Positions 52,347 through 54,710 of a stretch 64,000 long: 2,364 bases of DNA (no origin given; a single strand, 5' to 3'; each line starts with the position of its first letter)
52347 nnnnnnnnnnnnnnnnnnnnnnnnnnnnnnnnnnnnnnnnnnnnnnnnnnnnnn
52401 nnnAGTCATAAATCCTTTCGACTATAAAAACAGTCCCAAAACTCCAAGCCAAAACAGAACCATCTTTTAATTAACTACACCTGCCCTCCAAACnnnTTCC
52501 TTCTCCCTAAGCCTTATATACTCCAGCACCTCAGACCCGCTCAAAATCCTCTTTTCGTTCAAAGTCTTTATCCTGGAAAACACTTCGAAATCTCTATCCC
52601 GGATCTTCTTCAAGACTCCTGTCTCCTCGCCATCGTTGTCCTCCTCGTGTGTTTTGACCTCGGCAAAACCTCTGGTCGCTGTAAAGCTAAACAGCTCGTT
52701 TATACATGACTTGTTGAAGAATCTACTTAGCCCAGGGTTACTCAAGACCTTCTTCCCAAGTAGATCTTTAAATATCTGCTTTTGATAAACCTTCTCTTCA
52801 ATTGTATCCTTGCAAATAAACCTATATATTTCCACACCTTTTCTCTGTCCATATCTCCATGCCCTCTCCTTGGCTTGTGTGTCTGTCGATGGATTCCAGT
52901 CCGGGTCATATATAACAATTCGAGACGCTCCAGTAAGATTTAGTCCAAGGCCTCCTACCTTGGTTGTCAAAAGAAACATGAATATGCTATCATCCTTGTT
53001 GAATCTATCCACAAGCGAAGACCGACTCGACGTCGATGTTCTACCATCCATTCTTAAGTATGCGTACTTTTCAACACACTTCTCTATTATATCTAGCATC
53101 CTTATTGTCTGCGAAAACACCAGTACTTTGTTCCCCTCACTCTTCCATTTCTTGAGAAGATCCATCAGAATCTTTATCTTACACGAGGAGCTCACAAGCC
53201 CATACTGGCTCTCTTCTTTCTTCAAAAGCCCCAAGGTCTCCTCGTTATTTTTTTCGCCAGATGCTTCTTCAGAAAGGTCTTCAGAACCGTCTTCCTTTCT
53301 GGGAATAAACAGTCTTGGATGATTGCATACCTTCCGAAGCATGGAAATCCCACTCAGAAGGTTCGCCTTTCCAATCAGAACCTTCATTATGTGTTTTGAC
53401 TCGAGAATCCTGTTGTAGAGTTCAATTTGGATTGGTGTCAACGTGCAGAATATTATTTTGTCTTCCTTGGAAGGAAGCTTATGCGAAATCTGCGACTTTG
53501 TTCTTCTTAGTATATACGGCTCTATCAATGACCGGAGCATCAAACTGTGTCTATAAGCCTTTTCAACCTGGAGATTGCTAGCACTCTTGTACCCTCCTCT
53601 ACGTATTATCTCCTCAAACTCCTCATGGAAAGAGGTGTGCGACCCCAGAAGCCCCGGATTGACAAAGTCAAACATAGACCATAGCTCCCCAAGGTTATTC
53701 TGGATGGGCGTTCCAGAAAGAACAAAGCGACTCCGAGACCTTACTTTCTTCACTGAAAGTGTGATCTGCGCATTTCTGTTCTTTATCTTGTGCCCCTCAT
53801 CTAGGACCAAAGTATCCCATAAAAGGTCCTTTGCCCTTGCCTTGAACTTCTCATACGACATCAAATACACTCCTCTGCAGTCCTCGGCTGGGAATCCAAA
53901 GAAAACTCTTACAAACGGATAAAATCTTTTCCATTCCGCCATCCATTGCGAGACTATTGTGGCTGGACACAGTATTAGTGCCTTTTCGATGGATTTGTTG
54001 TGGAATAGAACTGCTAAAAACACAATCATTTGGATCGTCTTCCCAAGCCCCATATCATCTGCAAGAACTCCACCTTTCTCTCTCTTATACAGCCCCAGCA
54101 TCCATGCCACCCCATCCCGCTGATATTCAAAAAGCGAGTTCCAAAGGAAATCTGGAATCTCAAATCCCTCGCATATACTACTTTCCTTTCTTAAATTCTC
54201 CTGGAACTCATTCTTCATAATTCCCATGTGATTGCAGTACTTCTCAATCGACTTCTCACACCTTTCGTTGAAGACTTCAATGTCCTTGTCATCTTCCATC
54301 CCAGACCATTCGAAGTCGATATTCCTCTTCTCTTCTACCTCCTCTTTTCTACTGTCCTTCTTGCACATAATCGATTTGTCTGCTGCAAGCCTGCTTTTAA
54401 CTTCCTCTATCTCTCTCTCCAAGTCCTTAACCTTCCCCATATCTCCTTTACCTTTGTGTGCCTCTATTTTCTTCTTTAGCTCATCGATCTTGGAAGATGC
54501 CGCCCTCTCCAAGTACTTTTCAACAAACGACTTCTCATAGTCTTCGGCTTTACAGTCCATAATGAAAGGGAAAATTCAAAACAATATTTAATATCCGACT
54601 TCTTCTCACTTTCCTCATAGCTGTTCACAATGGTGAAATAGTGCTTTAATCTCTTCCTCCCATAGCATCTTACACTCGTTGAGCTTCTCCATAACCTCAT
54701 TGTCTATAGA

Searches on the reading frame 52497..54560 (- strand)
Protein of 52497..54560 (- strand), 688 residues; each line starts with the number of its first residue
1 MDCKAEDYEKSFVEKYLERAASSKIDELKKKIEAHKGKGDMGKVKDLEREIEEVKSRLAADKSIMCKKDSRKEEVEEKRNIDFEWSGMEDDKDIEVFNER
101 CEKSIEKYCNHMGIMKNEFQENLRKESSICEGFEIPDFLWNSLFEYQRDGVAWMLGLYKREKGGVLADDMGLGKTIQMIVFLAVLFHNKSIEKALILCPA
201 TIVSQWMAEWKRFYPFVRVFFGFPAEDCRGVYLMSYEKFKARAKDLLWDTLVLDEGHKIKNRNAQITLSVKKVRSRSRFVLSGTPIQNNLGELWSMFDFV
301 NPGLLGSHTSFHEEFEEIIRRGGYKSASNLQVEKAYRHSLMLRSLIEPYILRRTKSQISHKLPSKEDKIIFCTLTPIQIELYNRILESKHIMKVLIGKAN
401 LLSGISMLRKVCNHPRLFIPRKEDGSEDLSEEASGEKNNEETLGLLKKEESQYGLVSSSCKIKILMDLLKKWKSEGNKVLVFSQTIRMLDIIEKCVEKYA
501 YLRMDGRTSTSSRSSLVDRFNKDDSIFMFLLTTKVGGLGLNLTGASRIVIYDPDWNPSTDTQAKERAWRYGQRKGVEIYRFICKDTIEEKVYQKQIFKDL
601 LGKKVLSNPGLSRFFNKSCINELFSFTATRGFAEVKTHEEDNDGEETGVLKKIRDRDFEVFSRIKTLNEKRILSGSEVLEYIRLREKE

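Call 48: search_protein_families(library=pfam, proteins=[window:52497-54560:-], max_evalue=0.00001)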
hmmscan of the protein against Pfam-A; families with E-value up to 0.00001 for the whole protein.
window:52497-54560:- (688 aa): 3 families
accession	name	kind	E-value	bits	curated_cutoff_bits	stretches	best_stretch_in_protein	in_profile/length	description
PF00176.29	SNF2-rel_dom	-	1.2e-67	228.5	24.9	1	146-417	1-290/290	SNF2-related domain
PF00271.37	Helicase_C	-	8.4e-28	97.3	23.5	1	461-571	2-110/110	Helicase conserved C-terminal domain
PF04851.21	ResIII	-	7.8e-09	36.1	22.5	1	143-286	4-163/164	Type III restriction enzyme, res subunit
